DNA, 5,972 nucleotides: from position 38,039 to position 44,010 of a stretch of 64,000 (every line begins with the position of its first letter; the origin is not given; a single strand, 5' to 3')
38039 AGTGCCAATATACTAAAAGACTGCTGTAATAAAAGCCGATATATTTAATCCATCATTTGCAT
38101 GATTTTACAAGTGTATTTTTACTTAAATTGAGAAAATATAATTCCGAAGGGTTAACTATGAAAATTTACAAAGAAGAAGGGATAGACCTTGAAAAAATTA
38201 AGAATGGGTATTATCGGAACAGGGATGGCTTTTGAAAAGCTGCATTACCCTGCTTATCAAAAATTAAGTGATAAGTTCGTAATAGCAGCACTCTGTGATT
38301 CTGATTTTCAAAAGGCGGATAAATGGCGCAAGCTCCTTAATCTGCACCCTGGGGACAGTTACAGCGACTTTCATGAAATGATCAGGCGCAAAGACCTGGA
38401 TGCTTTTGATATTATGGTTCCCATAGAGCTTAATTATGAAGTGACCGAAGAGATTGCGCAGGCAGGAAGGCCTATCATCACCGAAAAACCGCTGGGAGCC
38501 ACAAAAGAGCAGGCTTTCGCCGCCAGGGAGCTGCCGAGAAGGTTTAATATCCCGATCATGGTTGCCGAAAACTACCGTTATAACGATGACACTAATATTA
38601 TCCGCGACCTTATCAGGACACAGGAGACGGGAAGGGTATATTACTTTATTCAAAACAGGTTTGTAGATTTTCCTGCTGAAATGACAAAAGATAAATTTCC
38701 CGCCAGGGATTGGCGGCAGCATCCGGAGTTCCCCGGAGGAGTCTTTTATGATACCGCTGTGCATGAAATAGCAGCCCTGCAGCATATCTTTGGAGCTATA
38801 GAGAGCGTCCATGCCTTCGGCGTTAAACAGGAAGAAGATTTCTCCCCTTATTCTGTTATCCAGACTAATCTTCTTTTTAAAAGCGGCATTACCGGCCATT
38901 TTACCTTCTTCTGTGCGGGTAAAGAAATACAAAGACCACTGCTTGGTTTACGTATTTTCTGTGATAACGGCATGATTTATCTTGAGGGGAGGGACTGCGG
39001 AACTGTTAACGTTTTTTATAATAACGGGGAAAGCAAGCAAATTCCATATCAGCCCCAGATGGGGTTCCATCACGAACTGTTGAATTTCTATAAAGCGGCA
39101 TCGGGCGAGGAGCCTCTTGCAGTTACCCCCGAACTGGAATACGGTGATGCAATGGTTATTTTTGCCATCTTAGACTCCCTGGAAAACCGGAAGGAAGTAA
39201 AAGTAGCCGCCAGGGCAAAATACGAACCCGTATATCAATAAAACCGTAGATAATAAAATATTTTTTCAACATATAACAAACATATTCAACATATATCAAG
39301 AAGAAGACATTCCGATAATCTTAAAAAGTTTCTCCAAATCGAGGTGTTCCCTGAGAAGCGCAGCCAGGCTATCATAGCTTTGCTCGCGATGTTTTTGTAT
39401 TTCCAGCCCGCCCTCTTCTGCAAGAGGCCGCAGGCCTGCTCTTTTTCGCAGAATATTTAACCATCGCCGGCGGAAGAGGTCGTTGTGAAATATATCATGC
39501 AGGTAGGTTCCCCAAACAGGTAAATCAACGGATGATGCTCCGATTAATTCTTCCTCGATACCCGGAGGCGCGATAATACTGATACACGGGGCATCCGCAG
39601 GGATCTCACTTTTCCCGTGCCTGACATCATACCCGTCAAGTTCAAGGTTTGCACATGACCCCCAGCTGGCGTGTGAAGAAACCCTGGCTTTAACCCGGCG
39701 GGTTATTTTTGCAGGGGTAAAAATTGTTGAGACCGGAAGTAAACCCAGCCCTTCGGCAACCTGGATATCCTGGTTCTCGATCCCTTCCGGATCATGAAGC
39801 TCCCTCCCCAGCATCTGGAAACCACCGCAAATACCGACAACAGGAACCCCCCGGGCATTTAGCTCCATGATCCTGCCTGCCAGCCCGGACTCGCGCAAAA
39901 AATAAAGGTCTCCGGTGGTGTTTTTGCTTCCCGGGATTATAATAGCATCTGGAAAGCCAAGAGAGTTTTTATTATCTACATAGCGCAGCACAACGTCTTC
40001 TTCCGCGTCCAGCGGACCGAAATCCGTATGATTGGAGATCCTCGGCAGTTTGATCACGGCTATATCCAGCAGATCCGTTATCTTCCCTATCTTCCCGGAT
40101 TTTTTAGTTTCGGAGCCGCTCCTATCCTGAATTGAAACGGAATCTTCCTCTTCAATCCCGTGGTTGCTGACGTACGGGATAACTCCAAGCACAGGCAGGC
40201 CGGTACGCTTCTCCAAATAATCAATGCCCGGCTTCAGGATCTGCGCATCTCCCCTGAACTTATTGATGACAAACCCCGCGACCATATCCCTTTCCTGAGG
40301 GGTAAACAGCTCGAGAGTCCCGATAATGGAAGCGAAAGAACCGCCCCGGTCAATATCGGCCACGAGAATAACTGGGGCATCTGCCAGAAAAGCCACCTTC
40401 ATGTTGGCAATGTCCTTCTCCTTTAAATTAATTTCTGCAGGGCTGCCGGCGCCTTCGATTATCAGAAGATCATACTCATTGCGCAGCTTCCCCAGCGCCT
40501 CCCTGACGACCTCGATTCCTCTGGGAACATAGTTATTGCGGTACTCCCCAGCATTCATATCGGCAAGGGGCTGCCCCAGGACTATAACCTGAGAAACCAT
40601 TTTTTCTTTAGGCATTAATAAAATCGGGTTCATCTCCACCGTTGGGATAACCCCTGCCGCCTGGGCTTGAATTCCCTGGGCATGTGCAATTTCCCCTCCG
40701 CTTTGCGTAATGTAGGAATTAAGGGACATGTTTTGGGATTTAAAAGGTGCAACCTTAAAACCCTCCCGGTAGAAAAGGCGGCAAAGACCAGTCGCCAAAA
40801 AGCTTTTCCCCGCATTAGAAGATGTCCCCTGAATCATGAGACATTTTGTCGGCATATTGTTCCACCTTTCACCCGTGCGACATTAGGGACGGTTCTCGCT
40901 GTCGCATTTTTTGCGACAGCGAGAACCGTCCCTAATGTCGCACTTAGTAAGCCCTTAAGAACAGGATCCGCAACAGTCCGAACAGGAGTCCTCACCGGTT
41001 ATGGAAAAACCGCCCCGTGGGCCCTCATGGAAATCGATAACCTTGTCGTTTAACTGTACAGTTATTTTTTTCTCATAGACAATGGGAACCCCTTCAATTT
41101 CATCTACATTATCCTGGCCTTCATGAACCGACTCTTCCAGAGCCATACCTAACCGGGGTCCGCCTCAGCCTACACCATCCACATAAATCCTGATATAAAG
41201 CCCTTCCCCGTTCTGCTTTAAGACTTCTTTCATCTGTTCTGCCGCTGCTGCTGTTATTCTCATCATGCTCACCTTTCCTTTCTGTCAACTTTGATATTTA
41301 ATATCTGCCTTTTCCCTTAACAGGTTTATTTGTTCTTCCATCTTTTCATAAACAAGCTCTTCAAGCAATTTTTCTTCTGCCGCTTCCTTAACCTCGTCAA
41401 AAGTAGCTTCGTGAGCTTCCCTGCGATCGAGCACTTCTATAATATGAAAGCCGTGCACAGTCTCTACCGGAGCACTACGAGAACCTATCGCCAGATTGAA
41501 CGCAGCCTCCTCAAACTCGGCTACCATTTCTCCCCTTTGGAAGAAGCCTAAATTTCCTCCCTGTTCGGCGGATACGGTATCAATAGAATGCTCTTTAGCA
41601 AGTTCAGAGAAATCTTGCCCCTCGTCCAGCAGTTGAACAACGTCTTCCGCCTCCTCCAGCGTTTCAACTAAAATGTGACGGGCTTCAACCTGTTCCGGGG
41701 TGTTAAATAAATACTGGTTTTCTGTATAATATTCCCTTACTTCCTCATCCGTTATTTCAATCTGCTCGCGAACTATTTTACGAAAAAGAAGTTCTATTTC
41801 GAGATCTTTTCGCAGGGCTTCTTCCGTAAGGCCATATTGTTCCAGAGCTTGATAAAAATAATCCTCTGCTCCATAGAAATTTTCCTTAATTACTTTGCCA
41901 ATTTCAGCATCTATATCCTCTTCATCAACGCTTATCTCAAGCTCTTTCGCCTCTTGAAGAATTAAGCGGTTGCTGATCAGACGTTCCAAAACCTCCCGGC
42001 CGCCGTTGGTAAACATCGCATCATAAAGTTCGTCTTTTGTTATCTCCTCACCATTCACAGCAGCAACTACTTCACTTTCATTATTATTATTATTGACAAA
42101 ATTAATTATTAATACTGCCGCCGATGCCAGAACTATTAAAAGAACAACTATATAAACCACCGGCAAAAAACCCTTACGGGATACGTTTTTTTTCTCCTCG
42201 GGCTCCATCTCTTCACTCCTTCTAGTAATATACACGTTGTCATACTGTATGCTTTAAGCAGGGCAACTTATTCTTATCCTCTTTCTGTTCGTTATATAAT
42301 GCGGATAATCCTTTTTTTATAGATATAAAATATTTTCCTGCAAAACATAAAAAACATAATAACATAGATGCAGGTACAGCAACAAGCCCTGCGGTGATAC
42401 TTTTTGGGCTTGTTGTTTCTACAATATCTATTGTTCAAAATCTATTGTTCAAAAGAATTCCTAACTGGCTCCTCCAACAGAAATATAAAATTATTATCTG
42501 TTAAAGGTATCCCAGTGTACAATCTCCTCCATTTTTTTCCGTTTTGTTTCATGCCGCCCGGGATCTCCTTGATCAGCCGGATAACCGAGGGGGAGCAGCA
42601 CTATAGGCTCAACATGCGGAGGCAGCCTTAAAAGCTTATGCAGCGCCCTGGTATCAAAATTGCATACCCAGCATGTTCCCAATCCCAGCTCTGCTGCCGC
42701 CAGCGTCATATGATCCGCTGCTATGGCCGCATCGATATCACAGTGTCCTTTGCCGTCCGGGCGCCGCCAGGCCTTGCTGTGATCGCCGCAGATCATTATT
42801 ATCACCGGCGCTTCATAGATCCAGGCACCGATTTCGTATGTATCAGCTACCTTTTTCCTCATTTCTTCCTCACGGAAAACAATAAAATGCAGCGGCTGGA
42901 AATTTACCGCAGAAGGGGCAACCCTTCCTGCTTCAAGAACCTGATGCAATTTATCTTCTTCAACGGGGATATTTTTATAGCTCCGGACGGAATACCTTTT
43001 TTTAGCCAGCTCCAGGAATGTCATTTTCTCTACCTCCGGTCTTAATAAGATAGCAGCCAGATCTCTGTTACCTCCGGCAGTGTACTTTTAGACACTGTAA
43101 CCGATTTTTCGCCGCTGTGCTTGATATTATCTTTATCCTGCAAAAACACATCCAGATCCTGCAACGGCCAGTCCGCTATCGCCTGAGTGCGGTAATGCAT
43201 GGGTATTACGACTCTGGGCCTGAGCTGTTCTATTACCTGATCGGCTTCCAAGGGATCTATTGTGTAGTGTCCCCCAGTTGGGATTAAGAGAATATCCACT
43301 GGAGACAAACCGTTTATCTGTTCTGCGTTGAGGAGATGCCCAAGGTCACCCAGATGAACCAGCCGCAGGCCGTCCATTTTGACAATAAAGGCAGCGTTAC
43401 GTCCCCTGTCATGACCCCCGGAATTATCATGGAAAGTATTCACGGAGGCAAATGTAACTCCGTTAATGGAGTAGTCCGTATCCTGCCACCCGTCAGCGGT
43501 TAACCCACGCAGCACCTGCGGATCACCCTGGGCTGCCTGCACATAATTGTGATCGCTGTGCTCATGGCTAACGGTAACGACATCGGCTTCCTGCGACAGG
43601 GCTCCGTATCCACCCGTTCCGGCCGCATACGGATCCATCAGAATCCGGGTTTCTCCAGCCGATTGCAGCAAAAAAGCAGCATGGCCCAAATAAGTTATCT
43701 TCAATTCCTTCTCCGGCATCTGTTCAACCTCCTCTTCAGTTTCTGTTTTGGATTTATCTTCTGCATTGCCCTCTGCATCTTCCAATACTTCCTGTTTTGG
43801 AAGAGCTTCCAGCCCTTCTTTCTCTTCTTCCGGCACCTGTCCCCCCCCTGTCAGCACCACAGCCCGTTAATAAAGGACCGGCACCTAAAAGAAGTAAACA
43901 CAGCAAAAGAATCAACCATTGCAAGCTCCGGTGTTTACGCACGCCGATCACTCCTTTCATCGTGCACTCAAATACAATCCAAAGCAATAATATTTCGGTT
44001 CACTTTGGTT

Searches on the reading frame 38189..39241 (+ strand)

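Call 42: search_protein_families(library=pfam, proteins=[window:38189-39241:+], max_evalue=0.00001)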
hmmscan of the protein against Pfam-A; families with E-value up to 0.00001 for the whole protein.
window:38189-39241:+ (350 aa): 3 families
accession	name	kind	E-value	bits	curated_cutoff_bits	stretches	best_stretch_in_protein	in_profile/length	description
PF01408.29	GFO_IDH_MocA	-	2e-16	61.2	24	1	4-115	1-108/120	Oxidoreductase family, NAD-binding Rossmann fold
PF22725.1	GFO_IDH_MocA_C3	-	1.6e-14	54.4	27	1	138-263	4-123/124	GFO/IDH/MocA C-terminal domain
PF02894.22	GFO_IDH_MocA_C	-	6e-10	39.7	22.9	1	140-264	2-128/218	Oxidoreductase family, C-terminal alpha/beta domain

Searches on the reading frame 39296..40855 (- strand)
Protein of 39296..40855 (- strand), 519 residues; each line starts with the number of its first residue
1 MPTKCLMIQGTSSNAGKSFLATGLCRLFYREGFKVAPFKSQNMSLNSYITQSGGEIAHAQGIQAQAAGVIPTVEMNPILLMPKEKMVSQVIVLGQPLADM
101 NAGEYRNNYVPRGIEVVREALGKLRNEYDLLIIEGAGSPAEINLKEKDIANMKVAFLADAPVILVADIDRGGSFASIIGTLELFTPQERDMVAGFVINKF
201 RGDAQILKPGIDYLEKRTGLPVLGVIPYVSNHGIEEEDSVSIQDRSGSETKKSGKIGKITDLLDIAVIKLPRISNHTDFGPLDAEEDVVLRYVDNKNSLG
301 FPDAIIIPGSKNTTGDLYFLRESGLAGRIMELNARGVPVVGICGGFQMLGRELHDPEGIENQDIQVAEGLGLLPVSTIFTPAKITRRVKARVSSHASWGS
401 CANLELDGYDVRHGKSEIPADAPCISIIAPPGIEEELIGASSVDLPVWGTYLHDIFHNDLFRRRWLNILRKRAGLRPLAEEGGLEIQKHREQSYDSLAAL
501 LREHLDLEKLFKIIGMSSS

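Call 42: search_protein_families(library=pfam, proteins=[window:39296-40855:-], max_evalue=0.00001)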
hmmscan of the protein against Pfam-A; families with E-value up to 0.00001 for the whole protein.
window:39296-40855:- (519 aa): 3 families
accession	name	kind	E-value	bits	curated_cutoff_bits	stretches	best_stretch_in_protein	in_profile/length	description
PF07685.20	GATase_3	-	5e-47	160.5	27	1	264-459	1-194/196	CobB/CobQ-like glutamine amidotransferase domain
PF01656.29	CbiA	-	4.4e-22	78.8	25.4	1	6-231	1-114/125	CobQ/CobB/MinD/ParA nucleotide binding domain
PF13500.12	AAA_26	-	4.1e-16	59.9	27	1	6-230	3-192/198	AAA domain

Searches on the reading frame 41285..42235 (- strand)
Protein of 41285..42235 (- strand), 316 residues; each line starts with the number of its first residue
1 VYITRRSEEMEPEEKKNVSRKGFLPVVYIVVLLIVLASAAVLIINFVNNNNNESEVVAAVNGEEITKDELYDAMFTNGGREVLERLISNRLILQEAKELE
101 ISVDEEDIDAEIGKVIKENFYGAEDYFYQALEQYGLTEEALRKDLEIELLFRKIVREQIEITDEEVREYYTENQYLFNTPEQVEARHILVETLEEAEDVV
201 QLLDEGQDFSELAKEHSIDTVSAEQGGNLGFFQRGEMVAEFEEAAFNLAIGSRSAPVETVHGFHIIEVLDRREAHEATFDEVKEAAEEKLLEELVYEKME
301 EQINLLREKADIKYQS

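Call 42: search_protein_families(library=pfam, proteins=[window:41285-42235:-], max_evalue=0.00001)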
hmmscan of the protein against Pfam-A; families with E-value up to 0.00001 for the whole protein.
window:41285-42235:- (316 aa): 6 families
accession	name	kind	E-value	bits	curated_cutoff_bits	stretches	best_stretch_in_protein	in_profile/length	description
PF13616.12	Rotamase_3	-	1.3e-23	84.2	22.5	1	179-272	12-116/116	PPIC-type PPIASE domain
PF00639.27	Rotamase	-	3.3e-21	76.5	21.7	1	190-268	16-95/97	PPIC-type PPIASE domain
PF13145.12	Rotamase_2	-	2.1e-17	64.5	27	1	161-284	1-121/121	PPIC-type PPIASE domain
PF13624.11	SurA_N_3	-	2.4e-13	50.7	27.2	1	26-154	13-161/162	SurA-like N-terminal domain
PF13623.11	SurA_N_2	-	1.3e-07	32.1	28.5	0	23-72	11-58/145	SurA-like N-terminal domain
PF09312.16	SurA_N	-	1.7e-07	31.9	30.8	1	80-153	44-116/118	SurA N-terminal domain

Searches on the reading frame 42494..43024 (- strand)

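Call 42: search_protein_families(library=pfam, proteins=[window:42494-43024:-], max_evalue=0.00001)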
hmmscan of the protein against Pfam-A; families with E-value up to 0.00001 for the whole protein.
window:42494-43024:- (176 aa): 2 families
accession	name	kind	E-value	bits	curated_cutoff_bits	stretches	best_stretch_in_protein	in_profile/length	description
PF00881.29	Nitroreductase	-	7.9e-30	104.7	23.5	2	8-61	2-55/167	Nitroreductase family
PF14512.11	TM1586_NiRdase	-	8.9e-15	55.3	27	1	104-171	89-151/215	Putative TM nitroreductase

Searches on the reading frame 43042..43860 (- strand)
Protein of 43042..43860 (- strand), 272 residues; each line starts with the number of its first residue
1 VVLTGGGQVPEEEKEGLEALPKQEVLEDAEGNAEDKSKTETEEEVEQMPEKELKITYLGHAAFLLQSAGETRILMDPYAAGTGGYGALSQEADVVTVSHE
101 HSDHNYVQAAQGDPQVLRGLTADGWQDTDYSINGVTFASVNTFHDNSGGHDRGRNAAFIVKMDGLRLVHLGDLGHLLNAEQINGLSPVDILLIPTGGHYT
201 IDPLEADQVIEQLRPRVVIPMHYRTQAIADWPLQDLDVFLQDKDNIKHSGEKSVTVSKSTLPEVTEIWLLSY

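Call 42: search_protein_families(library=pfam, proteins=[window:43042-43860:-], max_evalue=0.00001)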
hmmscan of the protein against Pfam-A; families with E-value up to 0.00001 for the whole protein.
window:43042-43860:- (272 aa): 2 families
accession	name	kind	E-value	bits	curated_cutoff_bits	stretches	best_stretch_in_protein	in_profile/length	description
PF13483.12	Lactamase_B_3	-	1.3e-51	175.2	24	1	54-222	1-160/160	Beta-lactamase superfamily domain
PF12706.13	Lactamase_B_2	-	4.5e-12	46.4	27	1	127-223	95-200/200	Beta-lactamase superfamily domain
